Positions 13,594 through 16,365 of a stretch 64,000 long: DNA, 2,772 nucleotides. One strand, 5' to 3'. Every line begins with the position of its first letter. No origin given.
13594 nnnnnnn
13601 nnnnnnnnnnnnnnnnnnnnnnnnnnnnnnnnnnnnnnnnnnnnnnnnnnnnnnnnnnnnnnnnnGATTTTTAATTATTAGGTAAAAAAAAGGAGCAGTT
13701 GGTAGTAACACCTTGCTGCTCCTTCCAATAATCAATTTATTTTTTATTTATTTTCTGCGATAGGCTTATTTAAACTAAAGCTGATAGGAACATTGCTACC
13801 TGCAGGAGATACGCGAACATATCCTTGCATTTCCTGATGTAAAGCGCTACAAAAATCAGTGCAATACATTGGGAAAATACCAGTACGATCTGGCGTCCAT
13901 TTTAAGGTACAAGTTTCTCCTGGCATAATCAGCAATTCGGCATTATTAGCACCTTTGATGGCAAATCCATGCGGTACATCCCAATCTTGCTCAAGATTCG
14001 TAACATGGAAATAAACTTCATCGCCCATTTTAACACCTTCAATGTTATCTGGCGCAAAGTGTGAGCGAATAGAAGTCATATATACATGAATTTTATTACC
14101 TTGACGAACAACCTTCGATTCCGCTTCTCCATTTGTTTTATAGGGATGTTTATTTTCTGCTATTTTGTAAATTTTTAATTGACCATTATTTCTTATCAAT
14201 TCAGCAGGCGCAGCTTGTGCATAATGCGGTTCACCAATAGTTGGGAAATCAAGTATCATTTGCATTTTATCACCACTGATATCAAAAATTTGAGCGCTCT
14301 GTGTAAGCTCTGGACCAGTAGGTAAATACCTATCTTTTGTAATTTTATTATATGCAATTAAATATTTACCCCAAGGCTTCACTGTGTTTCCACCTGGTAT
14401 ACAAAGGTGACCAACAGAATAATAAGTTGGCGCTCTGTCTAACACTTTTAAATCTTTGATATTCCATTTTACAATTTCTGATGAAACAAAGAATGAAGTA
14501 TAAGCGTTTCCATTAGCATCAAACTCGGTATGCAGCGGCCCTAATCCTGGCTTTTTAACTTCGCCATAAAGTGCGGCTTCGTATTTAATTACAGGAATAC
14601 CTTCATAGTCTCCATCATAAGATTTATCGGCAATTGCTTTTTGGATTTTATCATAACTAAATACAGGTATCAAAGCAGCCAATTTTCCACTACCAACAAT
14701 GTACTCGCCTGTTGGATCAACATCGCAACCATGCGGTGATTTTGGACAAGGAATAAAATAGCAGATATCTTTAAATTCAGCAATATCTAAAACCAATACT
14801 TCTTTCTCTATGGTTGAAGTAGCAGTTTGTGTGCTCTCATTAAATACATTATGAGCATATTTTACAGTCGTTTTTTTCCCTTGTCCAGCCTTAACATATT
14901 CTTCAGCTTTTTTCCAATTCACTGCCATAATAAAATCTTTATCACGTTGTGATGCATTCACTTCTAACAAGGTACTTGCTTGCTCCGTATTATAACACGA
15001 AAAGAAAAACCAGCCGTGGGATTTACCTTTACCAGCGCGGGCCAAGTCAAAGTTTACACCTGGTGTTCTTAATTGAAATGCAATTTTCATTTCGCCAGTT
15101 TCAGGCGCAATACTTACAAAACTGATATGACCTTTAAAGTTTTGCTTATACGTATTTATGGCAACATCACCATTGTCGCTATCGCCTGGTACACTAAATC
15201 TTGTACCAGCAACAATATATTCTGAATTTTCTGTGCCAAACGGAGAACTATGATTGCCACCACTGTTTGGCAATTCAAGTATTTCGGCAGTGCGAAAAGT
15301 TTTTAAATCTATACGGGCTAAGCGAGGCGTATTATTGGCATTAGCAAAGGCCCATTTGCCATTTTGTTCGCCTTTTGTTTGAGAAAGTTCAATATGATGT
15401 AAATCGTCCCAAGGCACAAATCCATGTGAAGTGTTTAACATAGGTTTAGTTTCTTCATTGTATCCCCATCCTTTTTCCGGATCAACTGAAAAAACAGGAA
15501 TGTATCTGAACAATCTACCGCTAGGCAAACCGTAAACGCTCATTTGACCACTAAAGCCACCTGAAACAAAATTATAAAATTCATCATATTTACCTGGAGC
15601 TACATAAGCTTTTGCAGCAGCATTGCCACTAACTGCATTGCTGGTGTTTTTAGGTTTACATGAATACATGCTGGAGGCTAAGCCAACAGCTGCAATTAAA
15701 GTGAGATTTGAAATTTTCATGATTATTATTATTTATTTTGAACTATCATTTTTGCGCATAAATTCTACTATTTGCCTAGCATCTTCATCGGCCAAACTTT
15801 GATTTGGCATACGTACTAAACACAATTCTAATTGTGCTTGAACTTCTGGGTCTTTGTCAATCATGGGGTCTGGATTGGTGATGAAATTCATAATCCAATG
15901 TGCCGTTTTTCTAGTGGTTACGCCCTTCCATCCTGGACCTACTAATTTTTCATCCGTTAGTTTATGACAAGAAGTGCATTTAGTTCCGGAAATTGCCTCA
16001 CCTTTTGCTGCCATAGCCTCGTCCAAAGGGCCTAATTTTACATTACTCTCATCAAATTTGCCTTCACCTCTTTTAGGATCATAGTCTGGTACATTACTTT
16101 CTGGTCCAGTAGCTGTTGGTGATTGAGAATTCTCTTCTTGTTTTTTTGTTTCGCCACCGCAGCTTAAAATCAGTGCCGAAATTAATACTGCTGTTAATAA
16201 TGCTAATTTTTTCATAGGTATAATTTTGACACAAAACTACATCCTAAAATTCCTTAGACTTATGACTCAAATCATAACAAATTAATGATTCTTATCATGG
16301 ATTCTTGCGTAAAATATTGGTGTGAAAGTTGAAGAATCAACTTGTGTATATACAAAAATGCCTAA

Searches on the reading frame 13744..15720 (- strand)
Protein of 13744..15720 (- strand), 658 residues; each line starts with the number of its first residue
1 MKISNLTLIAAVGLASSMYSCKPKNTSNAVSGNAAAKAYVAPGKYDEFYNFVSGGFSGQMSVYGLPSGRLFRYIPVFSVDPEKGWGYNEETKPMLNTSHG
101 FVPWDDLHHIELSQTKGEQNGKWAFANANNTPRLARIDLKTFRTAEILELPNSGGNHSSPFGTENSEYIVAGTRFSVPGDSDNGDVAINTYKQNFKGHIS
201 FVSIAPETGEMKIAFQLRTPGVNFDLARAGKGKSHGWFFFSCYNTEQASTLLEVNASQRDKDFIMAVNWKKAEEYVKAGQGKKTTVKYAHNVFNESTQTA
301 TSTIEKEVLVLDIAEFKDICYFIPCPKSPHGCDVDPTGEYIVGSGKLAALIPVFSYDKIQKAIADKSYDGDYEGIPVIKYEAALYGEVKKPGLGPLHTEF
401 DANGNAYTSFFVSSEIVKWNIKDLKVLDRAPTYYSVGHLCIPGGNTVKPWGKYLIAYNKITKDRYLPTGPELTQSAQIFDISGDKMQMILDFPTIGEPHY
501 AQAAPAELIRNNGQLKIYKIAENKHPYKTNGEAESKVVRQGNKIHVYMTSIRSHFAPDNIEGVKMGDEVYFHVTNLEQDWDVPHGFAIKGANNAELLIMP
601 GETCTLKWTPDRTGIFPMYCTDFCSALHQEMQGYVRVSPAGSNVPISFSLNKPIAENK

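Call 3: search_protein_families(library=pfam, proteins=[window:13744-15720:-], max_evalue=0.01)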
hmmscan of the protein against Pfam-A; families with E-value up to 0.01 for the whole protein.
window:13744-15720:- (658 aa): 1 family
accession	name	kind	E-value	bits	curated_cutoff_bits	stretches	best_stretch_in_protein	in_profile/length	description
PF18764.7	nos_propeller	-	1.6e-34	118.1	30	1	429-499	1-71/71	Nitrous oxide reductase propeller repeat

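Call 4: search_protein_families(library=ncbifam, proteins=[window:13744-15720:-], max_evalue=0.01)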
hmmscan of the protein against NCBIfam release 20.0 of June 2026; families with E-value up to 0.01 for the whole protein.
window:13744-15720:- (658 aa): 6 families
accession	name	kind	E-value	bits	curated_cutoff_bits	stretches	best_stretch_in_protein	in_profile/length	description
TIGR04246.1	nitrous_NosZ_Gp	equivalog_domain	4.1e-277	920.2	625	1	35-639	1-578/578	Sec-dependent nitrous-oxide reductase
TIGR04244.1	nitrous_NosZ_RR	equivalog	2.4e-108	363.3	625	1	9-635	14-624/627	TAT-dependent nitrous-oxide reductase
NF052460.1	L-NosZ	equivalog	3.5e-46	157.7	700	2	284-637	132-478/480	clade III lactonase-type nitrous-oxide reductase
TIGR02866.1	CoxB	equivalog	2.6e-05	23.9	147.7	1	580-638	135-192/202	cytochrome c oxidase subunit II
NF050117.1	aa3_CtaC_Actin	exception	0.0022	17.3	250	1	580-637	176-232/244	aa3-type cytochrome oxidase subunit II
TIGR03096.1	nitroso_cyanin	equivalog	0.0034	17.1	142.85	0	563-628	65-126/135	nitrosocyanin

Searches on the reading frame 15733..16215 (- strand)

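Call 3: search_protein_families(library=pfam, proteins=[window:15733-16215:-], max_evalue=0.01)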
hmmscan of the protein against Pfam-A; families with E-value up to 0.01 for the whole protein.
window:15733-16215:- (160 aa): 2 families
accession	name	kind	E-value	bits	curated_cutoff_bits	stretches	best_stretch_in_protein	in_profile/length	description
PF00034.26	Cytochrom_C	-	5.3e-08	34.5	21.3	1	69-155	1-88/90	Cytochrome c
PF13442.11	Cytochrome_CBB3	-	0.0001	23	27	1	68-153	2-68/68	Cytochrome C oxidase, cbb3-type, subunit III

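Call 4: search_protein_families(library=ncbifam, proteins=[window:15733-16215:-], max_evalue=0.01)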
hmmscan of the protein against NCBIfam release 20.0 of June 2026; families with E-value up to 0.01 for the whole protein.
window:15733-16215:- (160 aa): 5 families
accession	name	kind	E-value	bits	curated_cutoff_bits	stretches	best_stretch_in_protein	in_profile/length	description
NF045774.1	cytochro_C551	exception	1.6e-08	34.4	118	1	1-116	1-86/110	cytochrome c551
TIGR02603.1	CxxCH_TIGR02603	domain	1.1e-06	28.7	68.15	1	69-122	3-57/134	putative heme-binding domain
NF045773.1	cytochro_C550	exception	7.8e-05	22.6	125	1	65-116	45-96/118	cytochrome c550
NF040606.1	CytoC_perox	subfamily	0.0018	17.5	150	1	60-90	289-319/524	di-heme-cytochrome C peroxidase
TIGR04485.1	thiosulf_SoxX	equivalog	0.0045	17.7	61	1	78-153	3-75/78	sulfur oxidation c-type cytochrome SoxX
